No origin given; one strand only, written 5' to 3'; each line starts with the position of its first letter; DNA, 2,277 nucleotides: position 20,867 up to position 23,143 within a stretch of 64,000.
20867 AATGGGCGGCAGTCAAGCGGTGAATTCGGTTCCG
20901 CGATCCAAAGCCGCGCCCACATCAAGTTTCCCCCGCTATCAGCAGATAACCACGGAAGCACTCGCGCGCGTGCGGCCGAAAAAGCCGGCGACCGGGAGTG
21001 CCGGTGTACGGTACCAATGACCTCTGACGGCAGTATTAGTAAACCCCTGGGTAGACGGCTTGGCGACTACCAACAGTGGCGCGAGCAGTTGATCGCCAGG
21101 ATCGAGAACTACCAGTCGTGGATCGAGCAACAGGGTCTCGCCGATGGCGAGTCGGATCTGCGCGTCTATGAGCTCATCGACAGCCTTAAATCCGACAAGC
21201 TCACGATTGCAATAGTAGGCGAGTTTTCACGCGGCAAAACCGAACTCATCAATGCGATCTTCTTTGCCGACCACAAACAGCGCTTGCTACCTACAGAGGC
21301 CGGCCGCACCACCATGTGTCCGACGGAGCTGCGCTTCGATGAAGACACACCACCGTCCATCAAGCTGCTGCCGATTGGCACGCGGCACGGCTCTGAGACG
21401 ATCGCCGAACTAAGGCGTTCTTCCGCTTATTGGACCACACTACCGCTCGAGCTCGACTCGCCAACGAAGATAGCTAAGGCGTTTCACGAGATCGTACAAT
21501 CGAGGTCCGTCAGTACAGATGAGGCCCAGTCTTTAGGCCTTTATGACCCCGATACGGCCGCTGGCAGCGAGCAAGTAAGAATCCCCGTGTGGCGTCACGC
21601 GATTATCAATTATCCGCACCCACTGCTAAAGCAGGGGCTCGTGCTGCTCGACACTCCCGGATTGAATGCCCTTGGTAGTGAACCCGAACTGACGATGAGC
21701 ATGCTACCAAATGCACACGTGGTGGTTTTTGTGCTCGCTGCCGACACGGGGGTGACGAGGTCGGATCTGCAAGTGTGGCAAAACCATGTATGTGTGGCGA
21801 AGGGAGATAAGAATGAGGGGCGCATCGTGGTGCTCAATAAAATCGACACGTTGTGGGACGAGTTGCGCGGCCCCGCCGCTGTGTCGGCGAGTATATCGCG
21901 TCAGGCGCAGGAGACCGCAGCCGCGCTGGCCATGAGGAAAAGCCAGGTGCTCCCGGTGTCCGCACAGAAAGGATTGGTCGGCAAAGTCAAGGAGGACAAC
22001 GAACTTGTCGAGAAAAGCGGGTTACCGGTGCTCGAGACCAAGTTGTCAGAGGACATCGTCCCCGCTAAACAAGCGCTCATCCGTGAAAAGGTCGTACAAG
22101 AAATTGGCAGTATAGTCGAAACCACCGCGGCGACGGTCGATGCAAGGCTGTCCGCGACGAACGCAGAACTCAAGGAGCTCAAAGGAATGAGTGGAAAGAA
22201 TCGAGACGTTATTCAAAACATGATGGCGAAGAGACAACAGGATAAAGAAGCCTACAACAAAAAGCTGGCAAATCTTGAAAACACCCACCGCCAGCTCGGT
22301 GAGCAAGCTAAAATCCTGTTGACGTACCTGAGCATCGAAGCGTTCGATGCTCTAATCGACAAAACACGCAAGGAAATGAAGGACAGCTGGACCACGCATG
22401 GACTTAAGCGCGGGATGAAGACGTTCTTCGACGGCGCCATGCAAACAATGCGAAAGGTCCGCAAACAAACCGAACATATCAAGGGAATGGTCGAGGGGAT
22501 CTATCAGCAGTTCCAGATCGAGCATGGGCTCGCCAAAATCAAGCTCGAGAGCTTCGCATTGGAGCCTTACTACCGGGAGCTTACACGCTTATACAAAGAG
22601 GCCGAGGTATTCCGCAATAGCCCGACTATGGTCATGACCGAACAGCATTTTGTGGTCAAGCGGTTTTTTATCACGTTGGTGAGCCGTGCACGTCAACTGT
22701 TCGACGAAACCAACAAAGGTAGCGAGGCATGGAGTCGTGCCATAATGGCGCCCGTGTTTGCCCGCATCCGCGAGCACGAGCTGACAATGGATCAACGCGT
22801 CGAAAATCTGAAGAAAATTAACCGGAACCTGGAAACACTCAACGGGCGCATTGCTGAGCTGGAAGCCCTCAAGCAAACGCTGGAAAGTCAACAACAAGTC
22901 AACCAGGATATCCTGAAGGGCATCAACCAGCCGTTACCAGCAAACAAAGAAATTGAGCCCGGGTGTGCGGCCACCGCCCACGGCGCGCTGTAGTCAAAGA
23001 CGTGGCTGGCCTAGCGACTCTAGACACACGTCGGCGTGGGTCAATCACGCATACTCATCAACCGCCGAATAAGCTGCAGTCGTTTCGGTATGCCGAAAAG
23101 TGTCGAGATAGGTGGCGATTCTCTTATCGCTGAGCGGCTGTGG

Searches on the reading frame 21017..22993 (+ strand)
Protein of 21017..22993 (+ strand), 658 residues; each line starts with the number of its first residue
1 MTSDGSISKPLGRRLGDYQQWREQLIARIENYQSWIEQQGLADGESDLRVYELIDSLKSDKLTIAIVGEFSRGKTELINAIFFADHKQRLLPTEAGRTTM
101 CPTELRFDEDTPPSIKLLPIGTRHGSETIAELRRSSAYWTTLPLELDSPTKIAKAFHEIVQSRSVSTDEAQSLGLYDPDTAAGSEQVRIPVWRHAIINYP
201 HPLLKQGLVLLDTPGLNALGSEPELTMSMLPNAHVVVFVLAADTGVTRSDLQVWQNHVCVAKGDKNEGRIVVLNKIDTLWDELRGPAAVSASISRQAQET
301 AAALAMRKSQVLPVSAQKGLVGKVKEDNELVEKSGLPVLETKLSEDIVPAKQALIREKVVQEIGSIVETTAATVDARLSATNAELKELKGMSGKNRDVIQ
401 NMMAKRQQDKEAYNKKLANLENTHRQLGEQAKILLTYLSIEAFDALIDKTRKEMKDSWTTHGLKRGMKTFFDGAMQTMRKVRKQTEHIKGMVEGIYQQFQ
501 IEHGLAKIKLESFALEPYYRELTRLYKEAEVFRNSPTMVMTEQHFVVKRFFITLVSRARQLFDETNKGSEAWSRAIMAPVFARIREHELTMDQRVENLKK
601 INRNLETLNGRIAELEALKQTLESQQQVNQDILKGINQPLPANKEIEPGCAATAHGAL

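Call 74: search_protein_families(library=pfam, proteins=[window:21017-22993:+], max_evalue=0.01)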
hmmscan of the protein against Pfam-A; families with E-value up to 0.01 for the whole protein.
window:21017-22993:+ (658 aa): 4 families
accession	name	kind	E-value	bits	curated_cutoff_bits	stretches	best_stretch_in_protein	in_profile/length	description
PF00350.29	Dynamin_N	-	9.9e-18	65.2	27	1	64-275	1-167/168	Dynamin family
PF00009.33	GTP_EFTU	-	2.1e-07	31.1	26.5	1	207-323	70-174/188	Elongation factor Tu GTP binding domain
PF01926.29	MMR_HSR1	-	3e-05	24.5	21.9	0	63-108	1-42/113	50S ribosome-binding GTPase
PF05049.19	IIGP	-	0.0026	17.3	24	0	50-105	24-80/375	Interferon-inducible GTPase (IIGP)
